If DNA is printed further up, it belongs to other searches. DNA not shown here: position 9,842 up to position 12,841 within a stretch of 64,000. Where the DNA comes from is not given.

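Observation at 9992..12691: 899-aa secreted fusion of a BNR/Asp-box beta-propeller, a lipase-type alpha/beta hydrolase and a C-terminal beta-rich domain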

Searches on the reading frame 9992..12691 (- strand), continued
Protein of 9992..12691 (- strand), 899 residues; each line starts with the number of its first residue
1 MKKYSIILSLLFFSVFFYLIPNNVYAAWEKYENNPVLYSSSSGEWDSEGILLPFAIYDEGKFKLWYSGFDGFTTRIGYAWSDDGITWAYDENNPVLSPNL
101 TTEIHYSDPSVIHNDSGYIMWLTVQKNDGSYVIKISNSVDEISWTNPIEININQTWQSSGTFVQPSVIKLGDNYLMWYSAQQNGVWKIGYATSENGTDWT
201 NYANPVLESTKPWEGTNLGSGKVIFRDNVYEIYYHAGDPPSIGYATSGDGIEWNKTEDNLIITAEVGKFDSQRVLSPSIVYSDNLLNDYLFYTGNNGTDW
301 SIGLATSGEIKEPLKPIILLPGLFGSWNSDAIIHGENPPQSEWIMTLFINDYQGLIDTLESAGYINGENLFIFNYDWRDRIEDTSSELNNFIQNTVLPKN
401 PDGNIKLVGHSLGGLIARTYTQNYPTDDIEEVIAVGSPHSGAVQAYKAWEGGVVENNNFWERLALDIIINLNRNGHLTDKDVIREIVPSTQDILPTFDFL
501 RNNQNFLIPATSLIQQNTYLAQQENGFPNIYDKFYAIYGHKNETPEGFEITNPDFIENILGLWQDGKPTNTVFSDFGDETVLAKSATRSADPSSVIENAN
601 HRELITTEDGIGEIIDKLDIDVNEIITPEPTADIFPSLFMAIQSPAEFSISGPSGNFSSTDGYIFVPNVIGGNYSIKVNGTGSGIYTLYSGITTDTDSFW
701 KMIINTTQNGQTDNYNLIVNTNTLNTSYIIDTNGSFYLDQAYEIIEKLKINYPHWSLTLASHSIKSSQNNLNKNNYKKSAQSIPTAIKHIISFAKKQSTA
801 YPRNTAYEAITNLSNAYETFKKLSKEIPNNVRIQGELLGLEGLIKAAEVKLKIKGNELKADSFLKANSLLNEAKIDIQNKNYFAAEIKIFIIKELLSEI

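Call 45: search_protein_families(library=pfam, proteins=[L014:7101-9407:+, L018:546-2795:+, L019:7293-9797:+, L020:6930-9899:+, L022:29-2503:+, L025:7302-9803:+, L031:7320-9371:+, L033:6960-9725:+, L041:6957-9191:+, L042:7242-9707:+], max_evalue=0.001)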
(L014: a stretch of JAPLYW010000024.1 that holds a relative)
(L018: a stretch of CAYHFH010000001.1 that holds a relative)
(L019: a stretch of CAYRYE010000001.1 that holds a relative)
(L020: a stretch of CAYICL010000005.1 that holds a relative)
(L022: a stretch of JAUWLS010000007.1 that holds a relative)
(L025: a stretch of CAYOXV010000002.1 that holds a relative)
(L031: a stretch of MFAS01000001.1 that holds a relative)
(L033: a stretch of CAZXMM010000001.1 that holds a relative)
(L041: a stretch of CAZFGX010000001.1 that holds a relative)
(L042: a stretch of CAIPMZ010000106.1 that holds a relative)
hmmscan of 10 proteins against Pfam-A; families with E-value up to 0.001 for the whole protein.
L014:7101-9407:+ (769 aa): 11 families
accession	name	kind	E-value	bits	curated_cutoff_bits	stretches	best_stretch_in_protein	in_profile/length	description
PF15902.12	Sortilin-Vps10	-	1.7e-14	53.9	33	2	73-186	3-118/446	Sortilin, neurotensin receptor 3,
PF02089.21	Palm_thioest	-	3.8e-13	50.2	26.8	1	367-582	1-174/254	Palmitoyl protein thioesterase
PF07819.20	PGAP1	-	1.6e-09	38.3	24.3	1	449-496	82-133/233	PGAP1-like alpha/beta domain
PF00561.26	Abhydrolase_1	-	5e-09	36.6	25.8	1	403-498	28-112/245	alpha/beta hydrolase fold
PF02450.21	LCAT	-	9.6e-09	35.4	21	1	400-506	66-176/392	Lecithin:cholesterol acyltransferase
PF12146.15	Hydrolase_4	-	2.6e-07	30.6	27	1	435-496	55-115/239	Serine aminopeptidase, S33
PF06028.17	DUF915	-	4.2e-06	26.7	22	1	439-495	86-146/255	Alpha/beta hydrolase of unknown function (DUF915)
PF14870.12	PSII_BNR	-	4.3e-06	26.6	27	1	75-190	42-150/303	Photosynthesis system II assembly factor YCF48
PF01764.32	Lipase_3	-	0.00011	22.6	22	1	423-492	36-104/140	Lipase (class 3)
PF05057.20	DUF676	-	0.00015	21.7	20.3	1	448-495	72-128/217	Putative serine esterase (DUF676)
PF24096.1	DUF7379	-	0.00067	20.1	33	1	447-495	59-115/191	Domain of unknown function (DUF7379)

L018:546-2795:+ (750 aa): 5 families
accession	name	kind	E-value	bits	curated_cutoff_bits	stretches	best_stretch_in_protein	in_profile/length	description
PF02450.21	LCAT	-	6e-10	39.3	21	1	268-369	67-177/392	Lecithin:cholesterol acyltransferase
PF02089.21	Palm_thioest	-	4.5e-09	36.8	26.8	1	297-361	56-117/254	Palmitoyl protein thioesterase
PF07819.20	PGAP1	-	6.1e-09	36.4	24.3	1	301-404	74-187/233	PGAP1-like alpha/beta domain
PF00561.26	Abhydrolase_1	-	3.4e-08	33.9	25.8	1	301-361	54-113/245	alpha/beta hydrolase fold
PF24096.1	DUF7379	-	4.3e-05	24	33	1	303-375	54-133/191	Domain of unknown function (DUF7379)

L019:7293-9797:+ (835 aa): 6 families
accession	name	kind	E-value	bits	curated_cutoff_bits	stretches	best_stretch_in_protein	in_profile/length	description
PF02450.21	LCAT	-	5.4e-16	59.2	21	1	274-394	66-190/392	Lecithin:cholesterol acyltransferase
PF02089.21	Palm_thioest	-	2e-07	31.4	26.8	1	312-452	64-171/254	Palmitoyl protein thioesterase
PF07819.20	PGAP1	-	7.6e-06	26.3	24.3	1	324-373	88-136/233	PGAP1-like alpha/beta domain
PF24096.1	DUF7379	-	7.7e-06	26.4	33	1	313-391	57-137/191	Domain of unknown function (DUF7379)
PF00561.26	Abhydrolase_1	-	5.5e-05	23.4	25.8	0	326-367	68-107/245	alpha/beta hydrolase fold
PF05057.20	DUF676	-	0.00024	21.1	20.3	1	324-387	74-147/217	Putative serine esterase (DUF676)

L020:6930-9899:+ (990 aa): 13 families
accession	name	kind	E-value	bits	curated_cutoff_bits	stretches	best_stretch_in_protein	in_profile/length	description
PF24681.1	Kelch_KLHDC2_KLHL20_DRC7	-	8.6e-16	58.3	50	1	159-345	3-188/221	KLHDC2/KLHL20/DRC7 Kelch-repeats domain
PF24996.1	NANM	-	7.3e-14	51.8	45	0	51-121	58-128/350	N-acetylneuraminate epimerase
PF07819.20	PGAP1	-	3.2e-11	43.9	24.3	1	431-483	71-132/233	PGAP1-like alpha/beta domain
PF00561.26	Abhydrolase_1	-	1.4e-09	38.5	25.8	1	444-491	69-110/245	alpha/beta hydrolase fold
PF02089.21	Palm_thioest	-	2.1e-07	31.4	26.8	1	441-483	70-113/254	Palmitoyl protein thioesterase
PF01344.31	Kelch_1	-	3.5e-06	26.9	20.1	1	314-340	5-31/46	Kelch motif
PF24981.1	Beta-prop_ATRN-LZTR1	-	7.6e-06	25.8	50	0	49-122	152-224/289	Attractin/LZTR1 beta-propeller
PF06028.17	DUF915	-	1.3e-05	25.1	22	1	444-482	103-145/255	Alpha/beta hydrolase of unknown function (DUF915)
PF02450.21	LCAT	-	2.1e-05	24.4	21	1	389-486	66-168/392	Lecithin:cholesterol acyltransferase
PF12697.13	Abhydrolase_6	-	0.0001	23.5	26.3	1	359-503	1-130/217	Alpha/beta hydrolase family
PF25210.1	Kelch_FKB95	-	0.00055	20.1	70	0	56-123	42-103/268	FKB95, Kelch-repeats domain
PF13964.12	Kelch_6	-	0.00095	19.5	25.3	0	314-338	6-30/50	Kelch motif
PF12146.15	Hydrolase_4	-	0.00095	19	27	0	441-490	73-125/239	Serine aminopeptidase, S33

L022:29-2503:+ (825 aa): 6 families
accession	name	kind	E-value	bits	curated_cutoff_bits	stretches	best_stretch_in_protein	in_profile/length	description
PF02450.21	LCAT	-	1.4e-09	38.1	21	1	281-384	65-177/392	Lecithin:cholesterol acyltransferase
PF02089.21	Palm_thioest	-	7.3e-08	32.9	26.8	1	312-375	56-116/254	Palmitoyl protein thioesterase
PF07819.20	PGAP1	-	7.2e-07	29.6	24.3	1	320-370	78-130/233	PGAP1-like alpha/beta domain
PF00561.26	Abhydrolase_1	-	1.1e-05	25.7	25.8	1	333-380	69-117/245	alpha/beta hydrolase fold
PF12697.13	Abhydrolase_6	-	1.9e-05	25.9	26.3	1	250-390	1-107/217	Alpha/beta hydrolase family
PF24096.1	DUF7379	-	0.00014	22.3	33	1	326-372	63-115/191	Domain of unknown function (DUF7379)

L025:7302-9803:+ (834 aa): 6 families
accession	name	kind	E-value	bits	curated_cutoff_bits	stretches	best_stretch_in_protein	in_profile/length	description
PF02450.21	LCAT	-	1.7e-12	47.7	21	1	270-458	66-250/392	Lecithin:cholesterol acyltransferase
PF02089.21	Palm_thioest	-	1.1e-08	35.6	26.8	1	239-462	3-197/254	Palmitoyl protein thioesterase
PF07819.20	PGAP1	-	8.6e-08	32.7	24.3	1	308-361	71-132/233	PGAP1-like alpha/beta domain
PF00561.26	Abhydrolase_1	-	1.9e-06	28.1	25.8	1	307-366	56-114/245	alpha/beta hydrolase fold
PF01764.32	Lipase_3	-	3.4e-05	24.2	22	1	300-364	44-110/140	Lipase (class 3)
PF05057.20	DUF676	-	6.9e-05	22.9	20.3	1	307-367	64-134/217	Putative serine esterase (DUF676)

L031:7320-9371:+ (684 aa): 7 families
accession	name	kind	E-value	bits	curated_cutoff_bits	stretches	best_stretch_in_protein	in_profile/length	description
PF02450.21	LCAT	-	2.2e-13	50.7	21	1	273-463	68-245/392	Lecithin:cholesterol acyltransferase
PF00561.26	Abhydrolase_1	-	2e-11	44.4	25.8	1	240-372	2-116/245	alpha/beta hydrolase fold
PF02089.21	Palm_thioest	-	4.8e-10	40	26.8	1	306-367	54-119/254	Palmitoyl protein thioesterase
PF07819.20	PGAP1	-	1.9e-09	38.1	24.3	1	312-360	81-131/233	PGAP1-like alpha/beta domain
PF12697.13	Abhydrolase_6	-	7.4e-08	33.8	26.3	1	241-361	1-94/217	Alpha/beta hydrolase family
PF12146.15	Hydrolase_4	-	1.6e-05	24.8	27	1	303-353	55-107/239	Serine aminopeptidase, S33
PF24096.1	DUF7379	-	5.8e-05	23.5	33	1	308-442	55-191/191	Domain of unknown function (DUF7379)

L033:6960-9725:+ (922 aa): 5 families
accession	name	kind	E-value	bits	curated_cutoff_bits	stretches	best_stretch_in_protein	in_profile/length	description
PF02450.21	LCAT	-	6.1e-12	45.9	21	1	382-487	66-177/392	Lecithin:cholesterol acyltransferase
PF15902.12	Sortilin-Vps10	-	1.5e-10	40.9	33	1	69-175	3-115/446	Sortilin, neurotensin receptor 3,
PF07819.20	PGAP1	-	8e-07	29.5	24.3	1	343-475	4-132/233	PGAP1-like alpha/beta domain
PF14870.12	PSII_BNR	-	8.9e-05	22.3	27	0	158-328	39-210/303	Photosynthesis system II assembly factor YCF48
PF00561.26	Abhydrolase_1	-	0.00016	21.9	25.8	1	344-470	1-102/245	alpha/beta hydrolase fold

L041:6957-9191:+ (745 aa): 11 families
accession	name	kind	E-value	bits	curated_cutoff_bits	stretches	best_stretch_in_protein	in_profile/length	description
PF24681.1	Kelch_KLHDC2_KLHL20_DRC7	-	4.7e-19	69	50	2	152-331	3-187/221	KLHDC2/KLHL20/DRC7 Kelch-repeats domain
PF01344.31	Kelch_1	-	6.8e-14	51.5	20.1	0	196-224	3-31/46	Kelch motif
PF07646.21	Kelch_2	-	1.9e-11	43.8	21.3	0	298-326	2-32/48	Kelch motif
PF02450.21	LCAT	-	2.2e-09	37.5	21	1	403-489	91-185/392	Lecithin:cholesterol acyltransferase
PF24996.1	NANM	-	5.7e-09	35.7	45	0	31-67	298-334/350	N-acetylneuraminate epimerase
PF24981.1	Beta-prop_ATRN-LZTR1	-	1e-07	31.9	50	1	55-266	1-222/289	Attractin/LZTR1 beta-propeller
PF13415.12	Kelch_3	-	1.4e-07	31.9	22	0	205-243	2-37/48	Galactose oxidase, central domain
PF13964.12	Kelch_6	-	2.3e-07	31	25.3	0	197-229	4-37/50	Kelch motif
PF12697.13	Abhydrolase_6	-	3.1e-07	31.7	26.3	1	349-479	2-108/217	Alpha/beta hydrolase family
PF07819.20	PGAP1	-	4.1e-06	27.2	24.3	1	423-471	85-134/233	PGAP1-like alpha/beta domain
PF25210.1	Kelch_FKB95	-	4.9e-05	23.5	70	0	144-218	29-103/268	FKB95, Kelch-repeats domain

L042:7242-9707:+ (822 aa): 7 families
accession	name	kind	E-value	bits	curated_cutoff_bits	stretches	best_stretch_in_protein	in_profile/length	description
PF02450.21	LCAT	-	5.9e-19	69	21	1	276-392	65-187/392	Lecithin:cholesterol acyltransferase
PF07819.20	PGAP1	-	1.9e-09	38.1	24.3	1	254-372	6-134/233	PGAP1-like alpha/beta domain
PF02089.21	Palm_thioest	-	4.7e-08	33.5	26.8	1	327-443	70-180/254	Palmitoyl protein thioesterase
PF24096.1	DUF7379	-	2.5e-05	24.8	33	1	309-370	50-115/191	Domain of unknown function (DUF7379)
PF01674.24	Lipase_2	-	0.00012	22.1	20.3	1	253-358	2-103/219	Lipase (class 2)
PF00561.26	Abhydrolase_1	-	0.00014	22.1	25.8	1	320-369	59-108/245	alpha/beta hydrolase fold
PF13229.12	Beta_helix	-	0.00081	19.5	25.9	0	103-197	47-146/158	Right handed beta helix region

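Call 50: search_protein_families(library=pfam, alignment_id=A1, max_evalue=0.001)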
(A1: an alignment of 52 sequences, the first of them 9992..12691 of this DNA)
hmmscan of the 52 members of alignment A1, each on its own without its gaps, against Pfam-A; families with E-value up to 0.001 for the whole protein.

A. member 1, window:9992-12691:- (899 aa): 8 families
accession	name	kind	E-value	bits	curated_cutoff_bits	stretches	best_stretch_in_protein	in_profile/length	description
PF02450.21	LCAT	-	3.2e-14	53.4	21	1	352-459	69-182/392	Lecithin:cholesterol acyltransferase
PF04041.19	Glyco_hydro_130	-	2.3e-09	37.1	26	0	73-210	66-204/320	beta-1,4-mannooligosaccharide phosphorylase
PF02089.21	Palm_thioest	-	2.6e-08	34.3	26.8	1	386-456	56-120/254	Palmitoyl protein thioesterase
PF00561.26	Abhydrolase_1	-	1.1e-07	32.2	25.8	1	316-445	2-112/245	alpha/beta hydrolase fold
PF00251.26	Glyco_hydro_32N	-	2e-07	31.3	22.1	1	43-149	62-174/307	Glycosyl hydrolases family 32 N-terminal domain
PF07819.20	PGAP1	-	2.6e-07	31.1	24.3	1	400-450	88-140/233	PGAP1-like alpha/beta domain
PF12146.15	Hydrolase_4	-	0.00012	21.9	27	1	380-442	54-114/239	Serine aminopeptidase, S33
PF06259.18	Abhydrolase_8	-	0.0002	21.5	20.5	1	379-466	85-168/178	Alpha/beta hydrolase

B. families by the number of members that match (of 52 scanned): 17 families
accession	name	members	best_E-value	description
PF02450.21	LCAT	52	3.6e-19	Lecithin:cholesterol acyltransferase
PF02089.21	Palm_thioest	52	6.8e-15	Palmitoyl protein thioesterase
PF00561.26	Abhydrolase_1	52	2.3e-13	alpha/beta hydrolase fold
PF07819.20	PGAP1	52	9.8e-11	PGAP1-like alpha/beta domain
PF04041.19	Glyco_hydro_130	48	3.2e-19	beta-1,4-mannooligosaccharide phosphorylase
PF12146.15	Hydrolase_4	40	3.9e-08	Serine aminopeptidase, S33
PF05057.20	DUF676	32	2.9e-07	Putative serine esterase (DUF676)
PF24096.1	DUF7379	29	5.2e-07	Domain of unknown function (DUF7379)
PF00251.26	Glyco_hydro_32N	18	9.7e-14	Glycosyl hydrolases family 32 N-terminal domain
PF01764.32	Lipase_3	15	1.6e-05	Lipase (class 3)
PF06028.17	DUF915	14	7.5e-10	Alpha/beta hydrolase of unknown function (DUF915)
PF04616.20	Glyco_hydro_43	10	2.5e-09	Glycosyl hydrolases family 43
PF06259.18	Abhydrolase_8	7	4.9e-05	Alpha/beta hydrolase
PF12697.13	Abhydrolase_6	3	7.9e-05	Alpha/beta hydrolase family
PF13088.12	BNR_2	2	1.4e-05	BNR repeat-like domain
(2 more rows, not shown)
